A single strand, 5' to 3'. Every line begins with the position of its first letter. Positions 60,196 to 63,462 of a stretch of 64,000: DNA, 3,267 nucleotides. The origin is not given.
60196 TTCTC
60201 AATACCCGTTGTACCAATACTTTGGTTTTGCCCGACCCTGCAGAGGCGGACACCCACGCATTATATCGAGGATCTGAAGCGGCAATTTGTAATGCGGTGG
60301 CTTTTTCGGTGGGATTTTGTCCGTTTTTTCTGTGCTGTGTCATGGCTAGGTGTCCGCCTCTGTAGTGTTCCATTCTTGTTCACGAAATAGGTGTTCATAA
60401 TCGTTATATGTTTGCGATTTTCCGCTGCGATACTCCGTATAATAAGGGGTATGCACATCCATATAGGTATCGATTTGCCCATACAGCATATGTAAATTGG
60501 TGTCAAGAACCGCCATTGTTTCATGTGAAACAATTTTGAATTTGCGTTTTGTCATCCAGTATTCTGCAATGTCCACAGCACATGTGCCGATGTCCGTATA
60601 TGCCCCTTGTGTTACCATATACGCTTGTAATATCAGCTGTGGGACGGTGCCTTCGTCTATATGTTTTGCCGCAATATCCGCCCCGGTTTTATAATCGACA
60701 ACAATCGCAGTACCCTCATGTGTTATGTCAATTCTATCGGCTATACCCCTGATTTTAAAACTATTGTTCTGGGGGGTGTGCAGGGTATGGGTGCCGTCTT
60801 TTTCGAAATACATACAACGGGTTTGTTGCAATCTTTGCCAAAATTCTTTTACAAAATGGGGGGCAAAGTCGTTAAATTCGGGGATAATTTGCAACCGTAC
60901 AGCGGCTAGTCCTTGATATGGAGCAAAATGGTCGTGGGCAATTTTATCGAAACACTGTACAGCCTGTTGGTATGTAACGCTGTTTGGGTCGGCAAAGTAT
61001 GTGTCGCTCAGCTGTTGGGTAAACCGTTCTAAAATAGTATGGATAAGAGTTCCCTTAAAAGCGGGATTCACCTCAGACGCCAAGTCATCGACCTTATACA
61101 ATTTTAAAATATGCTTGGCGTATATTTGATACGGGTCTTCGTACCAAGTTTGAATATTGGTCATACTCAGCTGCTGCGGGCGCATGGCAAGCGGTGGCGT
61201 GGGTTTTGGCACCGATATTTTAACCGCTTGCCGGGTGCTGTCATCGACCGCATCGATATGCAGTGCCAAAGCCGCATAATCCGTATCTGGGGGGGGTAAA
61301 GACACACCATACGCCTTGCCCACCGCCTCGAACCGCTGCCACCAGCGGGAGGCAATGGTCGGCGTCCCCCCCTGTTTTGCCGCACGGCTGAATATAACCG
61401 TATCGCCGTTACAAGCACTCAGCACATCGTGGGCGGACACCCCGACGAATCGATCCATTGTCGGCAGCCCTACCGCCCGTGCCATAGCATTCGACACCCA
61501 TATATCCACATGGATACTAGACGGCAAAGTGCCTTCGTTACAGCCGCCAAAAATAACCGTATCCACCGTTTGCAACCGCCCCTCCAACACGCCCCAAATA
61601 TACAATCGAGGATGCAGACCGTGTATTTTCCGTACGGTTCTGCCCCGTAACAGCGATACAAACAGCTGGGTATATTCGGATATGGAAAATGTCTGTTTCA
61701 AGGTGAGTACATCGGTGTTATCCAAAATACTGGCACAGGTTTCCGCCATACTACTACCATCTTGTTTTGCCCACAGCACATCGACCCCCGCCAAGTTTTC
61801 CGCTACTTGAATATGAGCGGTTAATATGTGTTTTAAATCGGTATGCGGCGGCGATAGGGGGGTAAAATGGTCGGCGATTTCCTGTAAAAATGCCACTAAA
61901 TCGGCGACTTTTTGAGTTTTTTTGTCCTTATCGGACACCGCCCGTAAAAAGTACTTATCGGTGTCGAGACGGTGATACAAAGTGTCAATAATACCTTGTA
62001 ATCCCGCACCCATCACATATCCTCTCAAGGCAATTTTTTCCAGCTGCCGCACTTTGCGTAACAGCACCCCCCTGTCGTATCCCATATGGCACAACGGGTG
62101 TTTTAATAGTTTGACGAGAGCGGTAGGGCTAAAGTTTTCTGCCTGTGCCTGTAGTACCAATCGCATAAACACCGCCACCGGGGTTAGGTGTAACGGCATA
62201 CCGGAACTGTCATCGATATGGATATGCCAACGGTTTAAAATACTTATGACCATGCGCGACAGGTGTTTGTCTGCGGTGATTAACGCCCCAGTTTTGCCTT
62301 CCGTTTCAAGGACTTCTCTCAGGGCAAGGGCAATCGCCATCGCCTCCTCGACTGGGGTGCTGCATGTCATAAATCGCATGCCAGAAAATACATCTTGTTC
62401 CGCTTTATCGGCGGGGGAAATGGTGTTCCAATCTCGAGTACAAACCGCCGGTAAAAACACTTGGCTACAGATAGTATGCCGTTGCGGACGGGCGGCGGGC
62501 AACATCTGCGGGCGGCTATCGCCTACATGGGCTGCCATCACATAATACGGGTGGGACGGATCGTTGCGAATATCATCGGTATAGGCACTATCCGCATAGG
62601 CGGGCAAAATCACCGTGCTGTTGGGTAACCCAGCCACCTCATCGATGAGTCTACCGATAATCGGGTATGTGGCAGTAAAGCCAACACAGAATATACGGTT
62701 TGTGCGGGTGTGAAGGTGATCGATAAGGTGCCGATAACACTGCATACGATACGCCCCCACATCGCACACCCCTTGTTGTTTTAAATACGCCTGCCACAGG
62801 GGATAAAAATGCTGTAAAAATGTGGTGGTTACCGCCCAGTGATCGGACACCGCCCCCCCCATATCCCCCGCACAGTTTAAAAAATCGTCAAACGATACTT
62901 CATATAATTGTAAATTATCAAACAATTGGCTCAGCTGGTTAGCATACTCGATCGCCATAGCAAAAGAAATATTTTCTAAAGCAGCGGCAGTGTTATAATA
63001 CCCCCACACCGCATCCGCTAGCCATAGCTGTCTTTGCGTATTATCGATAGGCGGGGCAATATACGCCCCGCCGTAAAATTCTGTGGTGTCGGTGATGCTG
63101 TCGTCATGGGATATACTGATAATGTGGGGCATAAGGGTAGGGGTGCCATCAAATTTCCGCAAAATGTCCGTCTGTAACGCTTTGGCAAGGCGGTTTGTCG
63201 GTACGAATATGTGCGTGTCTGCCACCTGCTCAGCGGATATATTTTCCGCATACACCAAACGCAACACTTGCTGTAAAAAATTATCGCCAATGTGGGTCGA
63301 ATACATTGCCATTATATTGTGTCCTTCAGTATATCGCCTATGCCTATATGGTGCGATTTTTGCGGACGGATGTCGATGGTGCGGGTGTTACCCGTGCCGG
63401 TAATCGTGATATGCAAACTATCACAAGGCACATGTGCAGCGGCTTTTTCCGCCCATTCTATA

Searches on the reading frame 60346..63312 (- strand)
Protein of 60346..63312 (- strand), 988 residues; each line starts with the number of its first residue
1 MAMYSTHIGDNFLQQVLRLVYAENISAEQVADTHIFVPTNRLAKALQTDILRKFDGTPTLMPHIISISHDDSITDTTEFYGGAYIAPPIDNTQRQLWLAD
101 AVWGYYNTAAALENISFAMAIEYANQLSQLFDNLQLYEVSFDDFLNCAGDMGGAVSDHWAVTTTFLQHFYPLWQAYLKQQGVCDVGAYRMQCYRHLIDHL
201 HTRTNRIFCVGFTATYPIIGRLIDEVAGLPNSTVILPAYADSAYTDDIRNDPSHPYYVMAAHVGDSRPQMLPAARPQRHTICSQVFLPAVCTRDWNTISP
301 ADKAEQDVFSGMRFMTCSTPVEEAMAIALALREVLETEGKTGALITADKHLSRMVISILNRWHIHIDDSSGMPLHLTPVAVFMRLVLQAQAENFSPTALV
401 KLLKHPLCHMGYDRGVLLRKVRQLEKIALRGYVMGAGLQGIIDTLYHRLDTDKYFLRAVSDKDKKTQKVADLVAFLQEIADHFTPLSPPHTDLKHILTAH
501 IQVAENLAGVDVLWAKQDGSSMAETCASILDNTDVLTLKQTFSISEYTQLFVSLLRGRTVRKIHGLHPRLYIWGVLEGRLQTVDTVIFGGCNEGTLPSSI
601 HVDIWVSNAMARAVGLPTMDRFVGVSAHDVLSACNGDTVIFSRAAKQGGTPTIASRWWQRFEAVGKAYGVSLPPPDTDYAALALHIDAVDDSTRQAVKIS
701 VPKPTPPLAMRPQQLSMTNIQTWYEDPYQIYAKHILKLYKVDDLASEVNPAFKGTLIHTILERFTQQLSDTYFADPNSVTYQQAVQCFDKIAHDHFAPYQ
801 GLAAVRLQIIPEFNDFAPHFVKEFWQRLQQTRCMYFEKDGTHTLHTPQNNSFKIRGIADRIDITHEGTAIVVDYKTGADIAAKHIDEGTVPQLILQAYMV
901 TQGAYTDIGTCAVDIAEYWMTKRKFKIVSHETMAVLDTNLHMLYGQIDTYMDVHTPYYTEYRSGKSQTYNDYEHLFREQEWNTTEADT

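Call 11: search_protein_families(library=pfam, proteins=[window:60346-63312:-], max_evalue=0.001)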
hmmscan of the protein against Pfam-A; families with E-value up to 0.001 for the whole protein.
window:60346-63312:- (988 aa): 1 family
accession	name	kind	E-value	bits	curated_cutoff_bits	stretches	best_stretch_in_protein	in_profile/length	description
PF12705.13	PDDEXK_1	-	6.5e-17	62.7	22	1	714-920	1-188/247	PD-(D/E)XK nuclease superfamily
